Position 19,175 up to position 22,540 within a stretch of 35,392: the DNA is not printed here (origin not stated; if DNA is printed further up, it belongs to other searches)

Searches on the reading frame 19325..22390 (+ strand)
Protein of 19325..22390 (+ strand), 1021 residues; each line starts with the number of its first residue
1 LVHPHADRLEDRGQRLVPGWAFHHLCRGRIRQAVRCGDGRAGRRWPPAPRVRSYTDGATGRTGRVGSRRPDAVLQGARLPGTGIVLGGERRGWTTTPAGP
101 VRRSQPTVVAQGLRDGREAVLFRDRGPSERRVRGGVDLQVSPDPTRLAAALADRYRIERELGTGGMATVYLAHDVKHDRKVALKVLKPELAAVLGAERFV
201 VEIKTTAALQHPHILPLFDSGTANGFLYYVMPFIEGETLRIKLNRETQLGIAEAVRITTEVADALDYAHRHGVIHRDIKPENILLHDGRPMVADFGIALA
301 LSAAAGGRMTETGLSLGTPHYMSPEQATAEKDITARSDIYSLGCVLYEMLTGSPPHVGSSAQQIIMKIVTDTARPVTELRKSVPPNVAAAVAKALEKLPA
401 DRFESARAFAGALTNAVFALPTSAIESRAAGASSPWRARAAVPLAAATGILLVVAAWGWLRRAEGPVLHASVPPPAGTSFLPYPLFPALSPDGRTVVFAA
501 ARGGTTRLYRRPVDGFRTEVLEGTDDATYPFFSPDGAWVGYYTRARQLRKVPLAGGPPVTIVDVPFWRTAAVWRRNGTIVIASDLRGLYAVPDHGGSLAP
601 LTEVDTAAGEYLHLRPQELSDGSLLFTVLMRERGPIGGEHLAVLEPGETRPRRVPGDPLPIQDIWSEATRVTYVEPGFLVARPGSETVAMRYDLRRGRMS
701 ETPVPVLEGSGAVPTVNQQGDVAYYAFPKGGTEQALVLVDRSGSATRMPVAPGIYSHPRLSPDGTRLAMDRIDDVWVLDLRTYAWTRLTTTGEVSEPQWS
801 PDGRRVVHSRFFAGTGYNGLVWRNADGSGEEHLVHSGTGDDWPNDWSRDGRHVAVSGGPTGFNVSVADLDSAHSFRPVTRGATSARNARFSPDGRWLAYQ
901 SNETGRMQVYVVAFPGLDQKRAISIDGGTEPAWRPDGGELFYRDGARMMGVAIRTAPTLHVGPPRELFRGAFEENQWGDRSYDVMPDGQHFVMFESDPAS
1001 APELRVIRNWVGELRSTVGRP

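Call 53: search_protein_families(library=pfam, proteins=[window:19325-22390:+], max_evalue=0.001)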
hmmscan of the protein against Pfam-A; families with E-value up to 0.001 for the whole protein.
window:19325-22390:+ (1021 aa): 6 families
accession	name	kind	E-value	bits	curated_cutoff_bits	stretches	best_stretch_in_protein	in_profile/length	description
PF00069.31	Pkinase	-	1.5e-48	165.9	31.7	1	155-405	1-254/263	Protein kinase domain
PF07714.23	PK_Tyr_Ser-Thr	-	3.5e-32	112.2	23.1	1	157-403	3-249/258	Protein tyrosine and serine/threonine kinase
PF07676.18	PD40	-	1.5e-24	85.8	20.9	1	886-911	12-38/38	WD40-like Beta Propeller Repeat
PF25174.1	Beta-prop_THOC3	-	9.2e-09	35.1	305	1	757-904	93-235/272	THOC3 beta-propeller domain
PF01636.29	APH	-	3.8e-05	24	23.2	0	262-297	159-196/239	Phosphotransferase enzyme family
PF00930.27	DPPIV_N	-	0.00053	19.2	22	0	736-793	25-83/354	Dipeptidyl peptidase IV (DPP IV) N-terminal region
